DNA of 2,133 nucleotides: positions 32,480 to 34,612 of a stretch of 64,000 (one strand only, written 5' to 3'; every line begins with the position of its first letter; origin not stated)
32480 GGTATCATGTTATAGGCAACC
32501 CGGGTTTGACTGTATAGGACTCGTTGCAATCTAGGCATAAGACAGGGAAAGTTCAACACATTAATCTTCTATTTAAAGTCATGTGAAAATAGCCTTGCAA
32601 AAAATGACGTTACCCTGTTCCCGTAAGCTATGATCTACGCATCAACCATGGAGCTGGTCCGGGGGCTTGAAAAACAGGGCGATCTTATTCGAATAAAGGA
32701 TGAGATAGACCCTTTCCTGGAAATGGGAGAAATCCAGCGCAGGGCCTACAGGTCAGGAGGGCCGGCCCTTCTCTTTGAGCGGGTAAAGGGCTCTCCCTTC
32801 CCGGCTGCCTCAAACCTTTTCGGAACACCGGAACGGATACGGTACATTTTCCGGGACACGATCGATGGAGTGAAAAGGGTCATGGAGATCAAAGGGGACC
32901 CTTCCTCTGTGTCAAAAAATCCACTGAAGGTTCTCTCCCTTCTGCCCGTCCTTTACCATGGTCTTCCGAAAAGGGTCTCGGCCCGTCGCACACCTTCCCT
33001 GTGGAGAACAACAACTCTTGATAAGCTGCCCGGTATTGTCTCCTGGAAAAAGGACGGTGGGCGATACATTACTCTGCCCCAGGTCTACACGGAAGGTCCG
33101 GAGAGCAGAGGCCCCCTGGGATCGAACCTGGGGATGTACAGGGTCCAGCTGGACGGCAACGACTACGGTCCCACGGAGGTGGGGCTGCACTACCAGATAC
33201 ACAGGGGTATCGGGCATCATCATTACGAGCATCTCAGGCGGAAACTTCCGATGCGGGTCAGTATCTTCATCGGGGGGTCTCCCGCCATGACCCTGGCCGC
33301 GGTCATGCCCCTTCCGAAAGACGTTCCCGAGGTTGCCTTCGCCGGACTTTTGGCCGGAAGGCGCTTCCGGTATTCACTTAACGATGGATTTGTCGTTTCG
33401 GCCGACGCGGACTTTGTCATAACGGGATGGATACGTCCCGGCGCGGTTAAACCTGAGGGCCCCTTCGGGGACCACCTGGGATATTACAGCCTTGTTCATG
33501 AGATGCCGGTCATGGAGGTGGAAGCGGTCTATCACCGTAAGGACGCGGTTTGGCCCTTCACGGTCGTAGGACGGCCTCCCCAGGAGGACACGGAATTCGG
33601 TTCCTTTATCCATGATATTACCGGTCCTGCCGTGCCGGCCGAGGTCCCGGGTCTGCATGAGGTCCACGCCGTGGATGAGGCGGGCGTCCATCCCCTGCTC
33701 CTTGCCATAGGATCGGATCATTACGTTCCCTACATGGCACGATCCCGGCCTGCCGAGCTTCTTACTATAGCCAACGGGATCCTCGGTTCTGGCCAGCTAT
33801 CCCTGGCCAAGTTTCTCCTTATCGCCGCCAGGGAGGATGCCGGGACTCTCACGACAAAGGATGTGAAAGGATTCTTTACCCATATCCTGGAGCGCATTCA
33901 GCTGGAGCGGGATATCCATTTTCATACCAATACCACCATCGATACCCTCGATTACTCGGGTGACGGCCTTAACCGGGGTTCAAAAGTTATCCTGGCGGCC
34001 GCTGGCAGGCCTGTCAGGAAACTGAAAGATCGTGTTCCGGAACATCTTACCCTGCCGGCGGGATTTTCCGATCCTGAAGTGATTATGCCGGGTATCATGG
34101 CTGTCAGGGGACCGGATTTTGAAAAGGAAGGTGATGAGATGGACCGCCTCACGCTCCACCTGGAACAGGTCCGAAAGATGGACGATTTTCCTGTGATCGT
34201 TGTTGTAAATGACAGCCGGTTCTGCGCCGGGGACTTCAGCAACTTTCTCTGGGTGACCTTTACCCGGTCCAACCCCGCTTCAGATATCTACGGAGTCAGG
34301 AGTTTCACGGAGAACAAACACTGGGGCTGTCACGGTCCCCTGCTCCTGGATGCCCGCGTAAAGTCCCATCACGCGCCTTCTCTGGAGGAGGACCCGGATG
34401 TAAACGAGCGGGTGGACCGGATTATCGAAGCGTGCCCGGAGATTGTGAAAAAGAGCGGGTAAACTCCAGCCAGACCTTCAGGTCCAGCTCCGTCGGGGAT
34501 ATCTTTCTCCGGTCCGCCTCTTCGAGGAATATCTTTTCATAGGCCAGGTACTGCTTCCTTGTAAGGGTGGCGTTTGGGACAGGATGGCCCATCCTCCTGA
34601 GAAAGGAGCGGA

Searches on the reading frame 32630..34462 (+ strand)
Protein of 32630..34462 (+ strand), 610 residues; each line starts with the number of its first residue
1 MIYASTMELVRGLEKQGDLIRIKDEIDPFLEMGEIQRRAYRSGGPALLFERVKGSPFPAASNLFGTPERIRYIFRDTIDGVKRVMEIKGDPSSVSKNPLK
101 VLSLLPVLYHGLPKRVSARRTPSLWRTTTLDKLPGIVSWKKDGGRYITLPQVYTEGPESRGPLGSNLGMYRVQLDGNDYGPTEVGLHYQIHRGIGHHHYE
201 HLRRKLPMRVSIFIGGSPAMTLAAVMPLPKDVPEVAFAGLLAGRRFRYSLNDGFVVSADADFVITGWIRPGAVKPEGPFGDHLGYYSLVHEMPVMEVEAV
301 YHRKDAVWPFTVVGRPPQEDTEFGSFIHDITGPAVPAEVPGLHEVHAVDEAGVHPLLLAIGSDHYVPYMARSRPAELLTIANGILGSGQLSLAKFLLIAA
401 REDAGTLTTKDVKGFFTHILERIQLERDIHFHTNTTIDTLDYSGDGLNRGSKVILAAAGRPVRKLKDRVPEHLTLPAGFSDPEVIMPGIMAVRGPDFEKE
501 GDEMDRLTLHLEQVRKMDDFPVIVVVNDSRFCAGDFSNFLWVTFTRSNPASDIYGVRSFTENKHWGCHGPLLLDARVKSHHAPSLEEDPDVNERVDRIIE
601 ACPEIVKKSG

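Call 43: search_protein_families(library=pfam, proteins=[window:32630-34462:+], max_evalue=0.00001)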
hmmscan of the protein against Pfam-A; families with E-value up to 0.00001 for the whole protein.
window:32630-34462:+ (610 aa): 3 families
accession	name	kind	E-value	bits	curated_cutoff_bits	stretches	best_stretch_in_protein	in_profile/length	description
PF01977.22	UbiD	-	3.4e-63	213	23.3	1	127-316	20-206/206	3-octaprenyl-4-hydroxybenzoate carboxy-lyase Rift-related domain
PF20696.2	UbiD_C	-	4.8e-27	94.9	24.2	1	323-457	3-127/127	3-octaprenyl-4-hydroxybenzoate carboxy-lyase C-terminal domain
PF20695.2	UbiD_N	-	1.4e-24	86.4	24.3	1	13-86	4-76/78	3-octaprenyl-4-hydroxybenzoate carboxy-lyase N-terminal domain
